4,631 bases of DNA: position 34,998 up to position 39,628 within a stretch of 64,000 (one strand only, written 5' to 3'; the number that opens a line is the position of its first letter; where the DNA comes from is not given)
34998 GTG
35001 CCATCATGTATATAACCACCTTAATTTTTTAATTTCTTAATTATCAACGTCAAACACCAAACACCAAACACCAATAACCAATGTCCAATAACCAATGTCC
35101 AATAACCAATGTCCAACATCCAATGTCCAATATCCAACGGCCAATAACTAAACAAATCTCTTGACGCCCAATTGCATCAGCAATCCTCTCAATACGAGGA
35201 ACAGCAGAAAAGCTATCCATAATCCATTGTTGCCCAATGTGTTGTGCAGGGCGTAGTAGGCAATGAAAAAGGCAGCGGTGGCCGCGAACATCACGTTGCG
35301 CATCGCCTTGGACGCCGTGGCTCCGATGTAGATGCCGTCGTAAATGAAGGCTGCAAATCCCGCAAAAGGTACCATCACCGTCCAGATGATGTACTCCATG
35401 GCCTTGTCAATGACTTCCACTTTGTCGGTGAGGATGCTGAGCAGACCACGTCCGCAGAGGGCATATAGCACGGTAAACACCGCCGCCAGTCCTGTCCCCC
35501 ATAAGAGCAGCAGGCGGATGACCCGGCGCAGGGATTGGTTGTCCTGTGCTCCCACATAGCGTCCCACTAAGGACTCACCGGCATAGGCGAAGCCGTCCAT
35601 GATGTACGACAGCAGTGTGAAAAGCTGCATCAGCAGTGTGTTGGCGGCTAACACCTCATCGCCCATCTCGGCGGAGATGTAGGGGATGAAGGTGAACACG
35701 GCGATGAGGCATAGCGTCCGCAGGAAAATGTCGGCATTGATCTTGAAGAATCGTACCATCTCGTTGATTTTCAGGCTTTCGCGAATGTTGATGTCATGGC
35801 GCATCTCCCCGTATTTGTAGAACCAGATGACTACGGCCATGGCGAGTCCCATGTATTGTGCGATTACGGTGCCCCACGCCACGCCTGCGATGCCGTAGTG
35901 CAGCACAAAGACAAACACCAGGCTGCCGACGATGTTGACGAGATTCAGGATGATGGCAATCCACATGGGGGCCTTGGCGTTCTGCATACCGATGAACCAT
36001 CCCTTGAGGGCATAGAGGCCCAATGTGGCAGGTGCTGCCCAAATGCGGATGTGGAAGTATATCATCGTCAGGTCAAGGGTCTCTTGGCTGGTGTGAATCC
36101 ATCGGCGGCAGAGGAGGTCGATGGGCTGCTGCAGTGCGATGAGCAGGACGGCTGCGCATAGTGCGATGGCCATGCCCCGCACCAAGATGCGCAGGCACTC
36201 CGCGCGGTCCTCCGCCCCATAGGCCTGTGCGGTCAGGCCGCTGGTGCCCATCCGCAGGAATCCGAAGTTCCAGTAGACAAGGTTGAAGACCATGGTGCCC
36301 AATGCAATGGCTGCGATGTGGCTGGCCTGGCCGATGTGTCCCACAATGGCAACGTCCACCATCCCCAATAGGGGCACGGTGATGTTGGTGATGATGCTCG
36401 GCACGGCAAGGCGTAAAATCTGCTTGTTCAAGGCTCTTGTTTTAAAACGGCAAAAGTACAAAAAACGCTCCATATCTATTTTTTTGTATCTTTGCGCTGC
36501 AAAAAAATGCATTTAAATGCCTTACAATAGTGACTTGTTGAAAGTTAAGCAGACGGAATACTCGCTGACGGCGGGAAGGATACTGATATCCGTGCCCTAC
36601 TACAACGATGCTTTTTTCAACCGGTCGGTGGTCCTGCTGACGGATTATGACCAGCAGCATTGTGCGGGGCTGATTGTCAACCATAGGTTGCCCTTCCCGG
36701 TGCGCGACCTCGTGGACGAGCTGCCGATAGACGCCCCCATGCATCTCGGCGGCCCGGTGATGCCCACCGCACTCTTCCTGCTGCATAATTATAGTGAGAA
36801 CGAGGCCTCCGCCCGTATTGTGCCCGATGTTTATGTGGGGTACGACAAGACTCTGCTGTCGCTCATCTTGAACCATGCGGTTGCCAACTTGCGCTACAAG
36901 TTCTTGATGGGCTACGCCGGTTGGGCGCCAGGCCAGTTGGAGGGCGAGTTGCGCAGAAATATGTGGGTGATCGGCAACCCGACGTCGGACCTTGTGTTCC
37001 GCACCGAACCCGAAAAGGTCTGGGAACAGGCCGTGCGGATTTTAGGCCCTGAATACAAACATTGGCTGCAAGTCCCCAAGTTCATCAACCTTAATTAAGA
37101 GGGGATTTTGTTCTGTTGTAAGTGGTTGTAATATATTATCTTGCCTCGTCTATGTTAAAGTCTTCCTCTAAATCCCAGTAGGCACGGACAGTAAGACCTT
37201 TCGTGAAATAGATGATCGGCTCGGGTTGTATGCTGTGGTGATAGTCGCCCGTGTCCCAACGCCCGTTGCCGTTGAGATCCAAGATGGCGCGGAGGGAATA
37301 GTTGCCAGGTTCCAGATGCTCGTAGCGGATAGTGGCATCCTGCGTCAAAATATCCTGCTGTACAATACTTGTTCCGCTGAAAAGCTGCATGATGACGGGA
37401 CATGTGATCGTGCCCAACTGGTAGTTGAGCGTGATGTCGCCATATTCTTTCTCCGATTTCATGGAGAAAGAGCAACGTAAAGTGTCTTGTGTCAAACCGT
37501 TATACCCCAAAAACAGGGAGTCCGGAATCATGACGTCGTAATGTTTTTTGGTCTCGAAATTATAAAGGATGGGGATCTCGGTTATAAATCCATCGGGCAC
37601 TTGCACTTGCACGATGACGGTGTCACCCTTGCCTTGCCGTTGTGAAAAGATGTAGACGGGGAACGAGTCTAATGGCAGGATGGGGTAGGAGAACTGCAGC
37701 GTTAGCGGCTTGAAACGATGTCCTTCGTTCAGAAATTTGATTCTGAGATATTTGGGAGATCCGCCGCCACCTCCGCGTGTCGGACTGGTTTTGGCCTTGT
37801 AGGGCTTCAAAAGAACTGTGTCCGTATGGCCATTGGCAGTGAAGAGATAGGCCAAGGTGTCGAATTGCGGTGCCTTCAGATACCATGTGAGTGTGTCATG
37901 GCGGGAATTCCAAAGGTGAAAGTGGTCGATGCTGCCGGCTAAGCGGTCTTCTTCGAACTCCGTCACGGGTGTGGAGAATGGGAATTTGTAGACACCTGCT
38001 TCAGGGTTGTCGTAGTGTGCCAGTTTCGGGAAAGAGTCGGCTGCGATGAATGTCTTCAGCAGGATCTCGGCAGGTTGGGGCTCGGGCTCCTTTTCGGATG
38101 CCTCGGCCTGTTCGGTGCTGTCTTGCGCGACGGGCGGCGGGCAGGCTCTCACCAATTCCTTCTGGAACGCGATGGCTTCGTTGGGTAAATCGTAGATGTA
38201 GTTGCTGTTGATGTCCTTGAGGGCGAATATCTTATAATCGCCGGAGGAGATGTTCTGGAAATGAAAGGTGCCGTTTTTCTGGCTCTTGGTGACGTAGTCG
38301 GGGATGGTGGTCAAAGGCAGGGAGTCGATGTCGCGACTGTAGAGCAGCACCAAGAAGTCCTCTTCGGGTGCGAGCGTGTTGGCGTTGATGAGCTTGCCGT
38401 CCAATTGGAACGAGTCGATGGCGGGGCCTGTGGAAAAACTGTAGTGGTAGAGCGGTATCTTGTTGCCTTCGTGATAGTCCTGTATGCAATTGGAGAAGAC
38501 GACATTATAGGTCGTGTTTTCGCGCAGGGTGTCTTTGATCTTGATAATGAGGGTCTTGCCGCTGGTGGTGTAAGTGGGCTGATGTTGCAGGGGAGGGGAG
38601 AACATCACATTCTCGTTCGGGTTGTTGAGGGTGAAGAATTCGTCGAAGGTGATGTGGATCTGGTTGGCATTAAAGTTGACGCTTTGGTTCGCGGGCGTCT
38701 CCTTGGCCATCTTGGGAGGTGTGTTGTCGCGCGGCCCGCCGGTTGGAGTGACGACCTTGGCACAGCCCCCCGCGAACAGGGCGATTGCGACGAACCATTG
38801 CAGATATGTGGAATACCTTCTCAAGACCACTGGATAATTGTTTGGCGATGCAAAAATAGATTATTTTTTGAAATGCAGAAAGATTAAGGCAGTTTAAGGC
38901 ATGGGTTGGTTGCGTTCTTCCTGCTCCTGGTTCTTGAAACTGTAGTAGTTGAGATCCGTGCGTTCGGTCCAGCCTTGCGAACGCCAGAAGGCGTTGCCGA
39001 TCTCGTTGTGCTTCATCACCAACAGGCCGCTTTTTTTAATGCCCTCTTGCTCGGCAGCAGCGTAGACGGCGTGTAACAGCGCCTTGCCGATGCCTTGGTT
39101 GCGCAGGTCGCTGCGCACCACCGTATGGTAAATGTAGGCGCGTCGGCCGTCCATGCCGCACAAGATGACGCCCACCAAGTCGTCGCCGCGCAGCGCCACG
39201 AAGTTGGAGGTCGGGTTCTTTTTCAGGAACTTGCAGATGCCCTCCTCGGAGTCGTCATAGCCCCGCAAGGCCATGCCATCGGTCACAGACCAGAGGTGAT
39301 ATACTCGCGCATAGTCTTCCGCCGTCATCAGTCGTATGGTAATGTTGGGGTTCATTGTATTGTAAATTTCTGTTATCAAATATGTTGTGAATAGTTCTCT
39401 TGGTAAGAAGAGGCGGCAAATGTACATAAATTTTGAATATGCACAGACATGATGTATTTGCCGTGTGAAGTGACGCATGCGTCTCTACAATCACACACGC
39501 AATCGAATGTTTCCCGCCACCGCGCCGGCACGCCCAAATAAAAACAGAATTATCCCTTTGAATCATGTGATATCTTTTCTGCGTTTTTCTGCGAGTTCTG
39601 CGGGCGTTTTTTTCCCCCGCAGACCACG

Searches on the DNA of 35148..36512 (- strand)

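Call 21: search_rna_families(sources=[L011, L010], threshold=evalue, max_evalue=1, show_alignments=4)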
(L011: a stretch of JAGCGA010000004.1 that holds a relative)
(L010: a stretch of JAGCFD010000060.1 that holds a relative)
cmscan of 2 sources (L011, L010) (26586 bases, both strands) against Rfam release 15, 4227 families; matches with E-value up to 1: 1.
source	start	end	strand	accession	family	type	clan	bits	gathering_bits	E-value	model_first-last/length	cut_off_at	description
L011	12031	12101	+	RF00506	Thr_leader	Cis-reg; leader;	-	30.6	55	0.041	1-118/118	no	Threonine operon leader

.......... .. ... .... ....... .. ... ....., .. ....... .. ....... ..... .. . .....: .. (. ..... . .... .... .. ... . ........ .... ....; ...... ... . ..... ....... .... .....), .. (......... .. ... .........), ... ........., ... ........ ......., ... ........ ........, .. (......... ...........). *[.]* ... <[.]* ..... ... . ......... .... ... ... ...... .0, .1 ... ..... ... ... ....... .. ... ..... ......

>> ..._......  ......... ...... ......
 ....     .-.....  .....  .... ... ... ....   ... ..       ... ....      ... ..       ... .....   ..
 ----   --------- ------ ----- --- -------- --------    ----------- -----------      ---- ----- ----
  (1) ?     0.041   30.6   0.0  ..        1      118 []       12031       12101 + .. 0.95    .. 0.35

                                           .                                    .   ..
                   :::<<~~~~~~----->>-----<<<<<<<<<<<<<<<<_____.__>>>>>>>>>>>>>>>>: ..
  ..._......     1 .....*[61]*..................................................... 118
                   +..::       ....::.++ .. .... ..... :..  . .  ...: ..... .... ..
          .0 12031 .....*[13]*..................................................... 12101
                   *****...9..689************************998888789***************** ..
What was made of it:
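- Closest known: raiA-hairpin RNA. Different: The L010 and L011 loci, which hold four copies, gave no hit (call 21).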

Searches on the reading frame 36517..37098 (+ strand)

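Call 10: search_protein_families(library=pfam, proteins=[window:36517-37098:+])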
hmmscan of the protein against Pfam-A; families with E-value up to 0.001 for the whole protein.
window:36517-37098:+ (193 aa): 1 family
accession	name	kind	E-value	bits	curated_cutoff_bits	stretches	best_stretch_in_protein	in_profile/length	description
PF02622.21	DUF179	-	1.5e-35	122.9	27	1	27-177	1-157/157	AlgH-like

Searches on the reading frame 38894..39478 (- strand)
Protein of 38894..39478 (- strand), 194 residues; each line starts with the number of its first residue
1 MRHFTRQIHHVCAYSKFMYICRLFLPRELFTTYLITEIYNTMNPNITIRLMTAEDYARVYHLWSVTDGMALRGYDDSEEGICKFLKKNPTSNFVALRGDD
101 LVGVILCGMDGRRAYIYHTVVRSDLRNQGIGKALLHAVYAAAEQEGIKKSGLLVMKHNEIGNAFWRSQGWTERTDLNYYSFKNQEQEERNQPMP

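Call 10: search_protein_families(library=pfam, proteins=[window:38894-39478:-])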
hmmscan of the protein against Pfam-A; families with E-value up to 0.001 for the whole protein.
window:38894-39478:- (194 aa): 5 families
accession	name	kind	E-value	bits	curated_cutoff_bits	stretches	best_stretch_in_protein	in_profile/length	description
PF00583.31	Acetyltransf_1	-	1.5e-14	54.7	20.7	1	77-170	22-116/116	Acetyltransferase (GNAT) family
PF13673.13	Acetyltransf_10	-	5.2e-11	43.1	23.6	1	85-172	26-109/128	Acetyltransferase (GNAT) domain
PF13508.13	Acetyltransf_7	-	2.3e-10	41.1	27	1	93-172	6-84/84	Acetyltransferase (GNAT) domain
PF14542.12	Acetyltransf_CG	-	9.6e-07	29.3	30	1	110-148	21-59/80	GCN5-related N-acetyl-transferase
PF13480.13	Acetyltransf_6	-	1.3e-05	25.8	22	1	93-149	75-131/143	Acetyltransferase (GNAT) domain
